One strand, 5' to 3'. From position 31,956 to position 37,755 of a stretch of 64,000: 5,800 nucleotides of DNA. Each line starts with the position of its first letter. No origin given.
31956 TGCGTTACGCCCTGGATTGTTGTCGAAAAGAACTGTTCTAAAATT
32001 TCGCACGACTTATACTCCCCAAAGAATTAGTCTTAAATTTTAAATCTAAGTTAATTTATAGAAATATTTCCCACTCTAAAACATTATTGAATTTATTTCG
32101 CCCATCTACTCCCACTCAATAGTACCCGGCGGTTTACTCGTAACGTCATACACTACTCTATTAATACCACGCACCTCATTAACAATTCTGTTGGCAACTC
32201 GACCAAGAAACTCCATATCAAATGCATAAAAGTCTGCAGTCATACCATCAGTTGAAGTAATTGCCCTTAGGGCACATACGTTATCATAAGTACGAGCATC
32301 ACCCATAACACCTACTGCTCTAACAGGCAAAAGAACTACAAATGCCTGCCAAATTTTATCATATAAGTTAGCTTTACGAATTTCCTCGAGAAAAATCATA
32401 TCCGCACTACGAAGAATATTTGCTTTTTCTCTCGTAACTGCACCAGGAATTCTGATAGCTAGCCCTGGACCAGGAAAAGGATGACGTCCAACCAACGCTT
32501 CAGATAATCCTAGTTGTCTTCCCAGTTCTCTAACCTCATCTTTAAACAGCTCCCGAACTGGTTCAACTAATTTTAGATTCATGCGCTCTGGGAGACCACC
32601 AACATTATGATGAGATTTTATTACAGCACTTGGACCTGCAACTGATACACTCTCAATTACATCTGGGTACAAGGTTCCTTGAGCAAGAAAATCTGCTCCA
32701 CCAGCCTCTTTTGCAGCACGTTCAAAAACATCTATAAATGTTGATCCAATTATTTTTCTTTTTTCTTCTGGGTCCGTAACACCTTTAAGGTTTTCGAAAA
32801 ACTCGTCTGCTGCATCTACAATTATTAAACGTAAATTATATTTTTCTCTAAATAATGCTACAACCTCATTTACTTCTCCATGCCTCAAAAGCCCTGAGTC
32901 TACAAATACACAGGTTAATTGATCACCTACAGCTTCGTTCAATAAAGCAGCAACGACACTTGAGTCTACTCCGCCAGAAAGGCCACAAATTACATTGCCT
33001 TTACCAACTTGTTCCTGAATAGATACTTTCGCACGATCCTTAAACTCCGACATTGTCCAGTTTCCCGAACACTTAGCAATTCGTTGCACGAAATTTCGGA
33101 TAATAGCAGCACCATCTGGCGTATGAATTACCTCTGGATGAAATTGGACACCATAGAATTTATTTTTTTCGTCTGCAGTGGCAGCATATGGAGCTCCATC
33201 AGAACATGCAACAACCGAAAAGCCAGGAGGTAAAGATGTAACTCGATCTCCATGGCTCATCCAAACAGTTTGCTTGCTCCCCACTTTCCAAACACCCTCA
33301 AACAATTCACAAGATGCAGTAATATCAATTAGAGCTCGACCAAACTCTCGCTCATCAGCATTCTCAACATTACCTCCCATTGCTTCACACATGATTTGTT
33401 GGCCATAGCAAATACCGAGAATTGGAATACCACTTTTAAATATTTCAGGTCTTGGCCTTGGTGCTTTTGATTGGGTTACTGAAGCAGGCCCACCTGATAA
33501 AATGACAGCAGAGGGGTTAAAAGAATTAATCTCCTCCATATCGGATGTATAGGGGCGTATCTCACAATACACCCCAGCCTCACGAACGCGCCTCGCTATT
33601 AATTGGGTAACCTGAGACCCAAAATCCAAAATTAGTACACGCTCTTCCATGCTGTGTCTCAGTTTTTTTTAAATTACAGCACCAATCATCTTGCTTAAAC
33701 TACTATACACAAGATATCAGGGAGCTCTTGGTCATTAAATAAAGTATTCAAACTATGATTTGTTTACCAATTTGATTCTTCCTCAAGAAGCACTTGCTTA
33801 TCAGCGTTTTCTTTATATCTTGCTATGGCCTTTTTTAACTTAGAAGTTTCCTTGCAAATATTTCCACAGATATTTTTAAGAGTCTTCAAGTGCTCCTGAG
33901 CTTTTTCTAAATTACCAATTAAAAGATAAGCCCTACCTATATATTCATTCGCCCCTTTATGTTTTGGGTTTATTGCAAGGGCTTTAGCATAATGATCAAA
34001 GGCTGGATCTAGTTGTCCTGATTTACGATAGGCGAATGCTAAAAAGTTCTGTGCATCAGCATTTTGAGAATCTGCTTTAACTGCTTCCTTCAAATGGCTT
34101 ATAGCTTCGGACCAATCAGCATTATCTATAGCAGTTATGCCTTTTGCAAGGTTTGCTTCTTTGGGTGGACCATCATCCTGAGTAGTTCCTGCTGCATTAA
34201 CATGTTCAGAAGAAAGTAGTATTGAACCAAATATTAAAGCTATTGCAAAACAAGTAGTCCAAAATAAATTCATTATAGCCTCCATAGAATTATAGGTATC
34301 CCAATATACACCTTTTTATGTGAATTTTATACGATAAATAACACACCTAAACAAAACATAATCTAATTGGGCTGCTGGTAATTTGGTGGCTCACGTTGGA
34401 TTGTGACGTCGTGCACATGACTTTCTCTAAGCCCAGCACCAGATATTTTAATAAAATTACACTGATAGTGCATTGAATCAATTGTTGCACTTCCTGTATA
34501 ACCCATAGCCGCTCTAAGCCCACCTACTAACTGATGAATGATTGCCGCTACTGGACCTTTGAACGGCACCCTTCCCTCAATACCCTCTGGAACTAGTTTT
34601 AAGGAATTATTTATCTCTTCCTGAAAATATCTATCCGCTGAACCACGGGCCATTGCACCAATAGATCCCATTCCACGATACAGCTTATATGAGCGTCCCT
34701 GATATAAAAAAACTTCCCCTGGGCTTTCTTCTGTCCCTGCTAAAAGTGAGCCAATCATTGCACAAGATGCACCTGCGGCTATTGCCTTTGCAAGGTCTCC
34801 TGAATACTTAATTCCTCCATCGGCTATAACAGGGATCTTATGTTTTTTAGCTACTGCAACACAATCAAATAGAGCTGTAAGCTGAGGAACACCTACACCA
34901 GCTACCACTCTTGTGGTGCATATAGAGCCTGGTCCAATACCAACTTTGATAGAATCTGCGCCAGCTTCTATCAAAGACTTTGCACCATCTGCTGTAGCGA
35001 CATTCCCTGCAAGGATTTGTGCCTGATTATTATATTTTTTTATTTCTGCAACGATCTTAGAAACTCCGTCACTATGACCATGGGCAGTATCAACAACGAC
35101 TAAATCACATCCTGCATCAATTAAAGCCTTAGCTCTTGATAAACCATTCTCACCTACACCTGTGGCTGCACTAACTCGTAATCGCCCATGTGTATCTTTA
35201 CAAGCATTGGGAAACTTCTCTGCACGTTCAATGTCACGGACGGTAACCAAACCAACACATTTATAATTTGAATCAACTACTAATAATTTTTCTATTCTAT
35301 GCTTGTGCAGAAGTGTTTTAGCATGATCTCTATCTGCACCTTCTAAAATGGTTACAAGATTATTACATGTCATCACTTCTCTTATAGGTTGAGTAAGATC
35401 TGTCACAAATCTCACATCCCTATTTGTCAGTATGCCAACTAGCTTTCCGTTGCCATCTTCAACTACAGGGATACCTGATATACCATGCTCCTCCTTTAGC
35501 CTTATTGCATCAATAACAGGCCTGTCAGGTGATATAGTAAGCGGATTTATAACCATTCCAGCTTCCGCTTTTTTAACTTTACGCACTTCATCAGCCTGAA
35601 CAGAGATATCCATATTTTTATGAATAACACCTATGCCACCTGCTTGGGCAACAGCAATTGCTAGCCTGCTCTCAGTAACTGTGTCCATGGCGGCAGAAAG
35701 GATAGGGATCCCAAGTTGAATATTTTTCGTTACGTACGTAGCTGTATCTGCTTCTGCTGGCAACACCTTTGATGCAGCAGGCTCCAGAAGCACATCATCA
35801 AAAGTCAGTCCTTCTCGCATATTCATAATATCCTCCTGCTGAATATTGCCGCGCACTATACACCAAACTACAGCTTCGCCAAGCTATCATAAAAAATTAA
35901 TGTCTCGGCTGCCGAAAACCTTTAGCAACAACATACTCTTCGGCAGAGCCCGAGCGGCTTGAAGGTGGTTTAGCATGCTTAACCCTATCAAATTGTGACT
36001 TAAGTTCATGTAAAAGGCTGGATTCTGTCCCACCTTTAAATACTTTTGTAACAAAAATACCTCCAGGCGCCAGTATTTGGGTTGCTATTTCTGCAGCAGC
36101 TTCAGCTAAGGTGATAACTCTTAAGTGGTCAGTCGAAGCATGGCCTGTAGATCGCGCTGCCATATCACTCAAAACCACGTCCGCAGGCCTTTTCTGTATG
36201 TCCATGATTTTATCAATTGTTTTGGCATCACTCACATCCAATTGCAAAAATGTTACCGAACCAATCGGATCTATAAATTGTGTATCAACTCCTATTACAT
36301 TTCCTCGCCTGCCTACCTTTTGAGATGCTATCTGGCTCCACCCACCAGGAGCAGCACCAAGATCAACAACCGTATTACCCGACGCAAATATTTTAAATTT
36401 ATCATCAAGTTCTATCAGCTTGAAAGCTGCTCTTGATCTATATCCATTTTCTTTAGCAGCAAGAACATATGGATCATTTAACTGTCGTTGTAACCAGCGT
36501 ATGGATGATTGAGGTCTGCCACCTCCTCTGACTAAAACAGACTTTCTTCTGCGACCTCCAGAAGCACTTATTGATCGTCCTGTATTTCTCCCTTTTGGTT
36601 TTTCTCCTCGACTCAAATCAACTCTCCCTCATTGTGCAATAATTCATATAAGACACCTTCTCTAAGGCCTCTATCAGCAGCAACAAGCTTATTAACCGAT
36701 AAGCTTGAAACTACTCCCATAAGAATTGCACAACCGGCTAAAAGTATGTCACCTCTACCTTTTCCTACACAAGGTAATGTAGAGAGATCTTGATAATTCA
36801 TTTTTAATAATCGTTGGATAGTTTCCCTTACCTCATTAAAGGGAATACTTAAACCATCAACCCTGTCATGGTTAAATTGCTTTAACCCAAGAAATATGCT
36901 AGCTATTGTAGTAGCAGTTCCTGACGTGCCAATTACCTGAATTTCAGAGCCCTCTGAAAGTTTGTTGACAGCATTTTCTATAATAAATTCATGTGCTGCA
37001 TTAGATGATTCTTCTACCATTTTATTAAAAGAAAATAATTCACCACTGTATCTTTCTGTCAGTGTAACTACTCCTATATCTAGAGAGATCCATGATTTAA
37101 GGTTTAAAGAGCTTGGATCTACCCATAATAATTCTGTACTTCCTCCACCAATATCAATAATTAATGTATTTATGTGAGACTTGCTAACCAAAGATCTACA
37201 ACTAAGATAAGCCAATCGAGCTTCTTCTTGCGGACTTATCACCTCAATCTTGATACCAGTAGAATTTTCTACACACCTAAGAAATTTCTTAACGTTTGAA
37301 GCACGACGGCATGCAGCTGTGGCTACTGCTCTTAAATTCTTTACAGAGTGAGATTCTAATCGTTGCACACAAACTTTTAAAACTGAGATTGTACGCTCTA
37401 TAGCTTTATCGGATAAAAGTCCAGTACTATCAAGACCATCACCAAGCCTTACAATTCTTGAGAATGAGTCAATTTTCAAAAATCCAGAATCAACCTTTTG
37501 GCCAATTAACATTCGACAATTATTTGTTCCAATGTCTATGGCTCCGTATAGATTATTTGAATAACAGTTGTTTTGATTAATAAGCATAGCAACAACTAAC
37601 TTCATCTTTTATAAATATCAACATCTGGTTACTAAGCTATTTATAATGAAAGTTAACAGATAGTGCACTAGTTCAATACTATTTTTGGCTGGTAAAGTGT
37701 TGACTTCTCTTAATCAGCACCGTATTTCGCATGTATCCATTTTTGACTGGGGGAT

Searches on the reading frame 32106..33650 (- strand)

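Call 53: search_protein_families(library=pfam, proteins=[window:32106-33650:-], max_evalue=0.00001)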
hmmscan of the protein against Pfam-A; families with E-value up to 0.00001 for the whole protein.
window:32106-33650:- (514 aa): 4 families
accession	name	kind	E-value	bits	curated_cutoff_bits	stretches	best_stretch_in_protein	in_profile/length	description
PF00117.34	GATase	-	7.9e-47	159.8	22.8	1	6-188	1-187/190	Glutamine amidotransferase class-I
PF00958.27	GMP_synt_C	-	2.8e-44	149.5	27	1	422-513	1-92/92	GMP synthase C terminal domain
PF07722.19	Peptidase_C26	-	1.1e-09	38.8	20.5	1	69-173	100-219/219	Peptidase C26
PF02540.23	NAD_synthase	-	1.3e-08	34.8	21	1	215-252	16-54/242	NAD synthase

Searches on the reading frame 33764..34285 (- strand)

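Call 53: search_protein_families(library=pfam, proteins=[window:33764-34285:-], max_evalue=0.00001)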
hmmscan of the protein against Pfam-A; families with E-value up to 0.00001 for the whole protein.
window:33764-34285:- (173 aa): 9 families
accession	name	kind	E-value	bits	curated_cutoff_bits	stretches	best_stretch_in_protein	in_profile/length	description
PF14559.12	TPR_19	-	1.9e-13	51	25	2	53-95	2-44/68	Tetratricopeptide repeat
PF07719.23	TPR_2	-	3.4e-12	45.9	27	0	76-109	1-34/34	Tetratricopeptide repeat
PF13414.12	TPR_11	-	4.9e-11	42.6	26.8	0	57-90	9-42/42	TPR repeat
PF00515.34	TPR_1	-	3.3e-10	39.8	27.8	1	76-109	1-34/34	Tetratricopeptide repeat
PF13424.12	TPR_12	-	5.4e-09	36.6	30.1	1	76-134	3-69/77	Tetratricopeptide repeat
PF13432.12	TPR_16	-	4.6e-08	33.8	32.7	1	46-108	1-63/65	Tetratricopeptide repeat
PF13428.12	TPR_14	-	4.7e-08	33.4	23.5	0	77-112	2-37/44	Tetratricopeptide repeat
PF13181.12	TPR_8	-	7.3e-08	32.4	25.7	0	76-109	1-34/34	Tetratricopeptide repeat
PF13431.12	TPR_17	-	3.5e-07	30.4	24.4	0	99-131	2-34/34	Tetratricopeptide repeat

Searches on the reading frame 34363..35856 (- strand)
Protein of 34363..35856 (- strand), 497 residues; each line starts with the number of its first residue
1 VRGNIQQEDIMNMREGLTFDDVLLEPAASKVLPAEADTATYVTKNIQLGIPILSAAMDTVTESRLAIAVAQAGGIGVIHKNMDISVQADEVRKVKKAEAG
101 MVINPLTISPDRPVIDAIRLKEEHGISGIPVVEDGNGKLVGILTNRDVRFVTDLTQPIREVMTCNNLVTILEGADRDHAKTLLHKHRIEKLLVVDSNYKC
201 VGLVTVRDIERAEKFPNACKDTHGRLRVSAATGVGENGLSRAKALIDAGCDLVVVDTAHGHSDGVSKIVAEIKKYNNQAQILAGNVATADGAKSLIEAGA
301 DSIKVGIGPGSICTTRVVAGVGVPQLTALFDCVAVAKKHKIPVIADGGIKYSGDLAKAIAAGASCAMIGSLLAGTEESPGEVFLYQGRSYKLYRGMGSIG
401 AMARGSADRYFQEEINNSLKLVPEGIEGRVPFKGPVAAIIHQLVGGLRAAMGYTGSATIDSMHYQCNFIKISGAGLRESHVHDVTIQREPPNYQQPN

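Call 54: search_protein_families(library=pfam, proteins=[window:34363-35856:-], max_evalue=0.00001)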
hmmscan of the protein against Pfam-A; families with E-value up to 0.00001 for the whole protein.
window:34363-35856:- (497 aa): 4 families
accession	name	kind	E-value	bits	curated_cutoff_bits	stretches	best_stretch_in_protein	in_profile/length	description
PF00478.31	IMPDH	-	6e-157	522.5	25.6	1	16-482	1-345/345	IMP dehydrogenase / GMP reductase domain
PF00571.33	CBS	-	2.3e-21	76.3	24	2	101-149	5-52/57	CBS domain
PF03060.21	NMO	-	1.8e-13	51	28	1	270-381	127-234/331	Nitronate monooxygenase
PF01070.24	FMN_dh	-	2.9e-06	27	24.9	1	281-370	221-303/350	FMN-dependent dehydrogenase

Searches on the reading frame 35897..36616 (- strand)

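Call 54: search_protein_families(library=pfam, proteins=[window:35897-36616:-], max_evalue=0.00001)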
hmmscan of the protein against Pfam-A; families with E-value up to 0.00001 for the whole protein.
window:35897-36616:- (239 aa): 2 families
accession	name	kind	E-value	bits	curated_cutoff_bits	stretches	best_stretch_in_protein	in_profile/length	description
PF01728.25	FtsJ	-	2.4e-57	194.2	24.1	1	59-234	1-181/181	FtsJ-like methyltransferase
PF13847.12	Methyltransf_31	-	8.7e-07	29.2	27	0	79-112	3-36/145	Methyltransferase domain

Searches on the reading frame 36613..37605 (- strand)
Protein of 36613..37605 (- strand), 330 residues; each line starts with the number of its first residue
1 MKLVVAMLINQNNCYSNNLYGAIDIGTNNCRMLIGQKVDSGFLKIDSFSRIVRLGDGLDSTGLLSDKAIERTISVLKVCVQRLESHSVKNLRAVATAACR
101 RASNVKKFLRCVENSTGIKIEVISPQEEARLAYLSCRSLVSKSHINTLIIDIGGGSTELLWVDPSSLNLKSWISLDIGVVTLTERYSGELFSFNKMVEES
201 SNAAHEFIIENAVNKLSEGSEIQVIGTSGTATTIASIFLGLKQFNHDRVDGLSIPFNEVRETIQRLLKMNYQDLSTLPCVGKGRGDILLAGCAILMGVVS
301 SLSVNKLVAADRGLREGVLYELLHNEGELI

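Call 54: search_protein_families(library=pfam, proteins=[window:36613-37605:-], max_evalue=0.00001)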
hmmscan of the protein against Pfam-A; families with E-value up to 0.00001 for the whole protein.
window:36613-37605:- (330 aa): 1 family
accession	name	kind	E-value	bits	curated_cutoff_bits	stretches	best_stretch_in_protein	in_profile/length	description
PF02541.22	Ppx-GppA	-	9.9e-62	209.4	27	1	35-326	3-285/285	Ppx/GppA phosphatase family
